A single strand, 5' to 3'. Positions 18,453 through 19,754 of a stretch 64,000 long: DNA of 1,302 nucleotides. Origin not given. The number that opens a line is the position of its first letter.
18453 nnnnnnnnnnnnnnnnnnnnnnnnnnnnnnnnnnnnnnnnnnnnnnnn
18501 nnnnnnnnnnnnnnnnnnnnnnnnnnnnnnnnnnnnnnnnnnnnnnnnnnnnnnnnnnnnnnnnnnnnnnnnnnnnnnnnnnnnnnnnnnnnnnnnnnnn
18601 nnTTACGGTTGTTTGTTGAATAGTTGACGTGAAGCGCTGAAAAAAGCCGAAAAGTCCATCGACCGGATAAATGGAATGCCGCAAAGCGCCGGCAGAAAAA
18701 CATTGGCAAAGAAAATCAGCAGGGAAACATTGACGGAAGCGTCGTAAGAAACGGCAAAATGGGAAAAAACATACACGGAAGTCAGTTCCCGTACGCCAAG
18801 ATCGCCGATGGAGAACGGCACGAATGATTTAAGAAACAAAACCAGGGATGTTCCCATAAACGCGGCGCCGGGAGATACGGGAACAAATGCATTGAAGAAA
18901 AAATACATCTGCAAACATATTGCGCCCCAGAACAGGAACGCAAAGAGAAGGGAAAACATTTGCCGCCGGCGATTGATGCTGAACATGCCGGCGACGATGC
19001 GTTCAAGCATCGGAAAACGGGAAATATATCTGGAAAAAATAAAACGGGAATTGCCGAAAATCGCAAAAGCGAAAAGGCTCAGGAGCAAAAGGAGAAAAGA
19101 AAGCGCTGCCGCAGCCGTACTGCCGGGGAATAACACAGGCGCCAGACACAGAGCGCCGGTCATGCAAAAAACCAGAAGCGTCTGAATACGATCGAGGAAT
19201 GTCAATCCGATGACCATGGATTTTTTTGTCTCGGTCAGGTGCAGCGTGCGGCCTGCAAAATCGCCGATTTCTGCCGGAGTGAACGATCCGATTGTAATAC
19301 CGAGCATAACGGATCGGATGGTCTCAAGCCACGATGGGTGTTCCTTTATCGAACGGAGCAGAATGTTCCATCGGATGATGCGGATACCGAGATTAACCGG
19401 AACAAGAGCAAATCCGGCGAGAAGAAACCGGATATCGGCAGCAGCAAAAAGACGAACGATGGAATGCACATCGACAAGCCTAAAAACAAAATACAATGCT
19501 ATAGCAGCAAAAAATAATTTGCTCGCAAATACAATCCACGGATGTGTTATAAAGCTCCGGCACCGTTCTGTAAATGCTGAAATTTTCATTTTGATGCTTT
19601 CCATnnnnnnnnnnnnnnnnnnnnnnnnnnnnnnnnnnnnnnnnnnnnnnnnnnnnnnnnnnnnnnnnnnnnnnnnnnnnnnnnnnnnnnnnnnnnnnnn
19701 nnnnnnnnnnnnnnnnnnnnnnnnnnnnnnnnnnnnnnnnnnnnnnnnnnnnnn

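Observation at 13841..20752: Six-gene operon: three paralogous membrane GT2 synthases, a NodB deacetylase, a UPF0104 protein and a membrane PHP phosphoesterase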

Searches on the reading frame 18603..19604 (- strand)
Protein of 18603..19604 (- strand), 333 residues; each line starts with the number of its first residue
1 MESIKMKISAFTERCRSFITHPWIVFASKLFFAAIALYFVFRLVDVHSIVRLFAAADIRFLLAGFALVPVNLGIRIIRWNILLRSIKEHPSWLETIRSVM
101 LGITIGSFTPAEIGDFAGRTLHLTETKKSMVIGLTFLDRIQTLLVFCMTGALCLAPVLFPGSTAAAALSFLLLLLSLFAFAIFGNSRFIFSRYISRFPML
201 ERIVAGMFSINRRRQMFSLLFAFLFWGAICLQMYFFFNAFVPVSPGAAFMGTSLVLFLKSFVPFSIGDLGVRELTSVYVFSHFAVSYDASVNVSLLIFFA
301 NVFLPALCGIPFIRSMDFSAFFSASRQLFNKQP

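Call 3: search_protein_families(library=pfam, proteins=[window:18603-19604:-], max_evalue=0.01)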
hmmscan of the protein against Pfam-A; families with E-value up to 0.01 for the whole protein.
window:18603-19604:- (333 aa): 1 family
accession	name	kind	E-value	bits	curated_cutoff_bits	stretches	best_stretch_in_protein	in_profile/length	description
PF03706.18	LPG_synthase_TM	-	2.8e-27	96.4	33.4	1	29-309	4-302/302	Lysylphosphatidylglycerol synthase TM region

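Call 4: search_protein_families(library=ncbifam, proteins=[window:18603-19604:-], max_evalue=0.01)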
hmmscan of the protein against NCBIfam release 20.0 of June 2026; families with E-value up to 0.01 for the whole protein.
window:18603-19604:- (333 aa): 1 family
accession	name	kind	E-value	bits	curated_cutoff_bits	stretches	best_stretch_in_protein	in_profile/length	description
TIGR00374.1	TIGR00374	subfamily_domain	4.1e-12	46.2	43.2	1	33-310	6-307/323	flippase-like domain-containing protein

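Call 78: search_solved_structures(query=window:18603-19604:-, max_evalue=1, show_alignments=1)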
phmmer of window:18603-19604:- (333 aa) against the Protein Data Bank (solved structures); distinct sequences matched with E-value up to 1: 0.
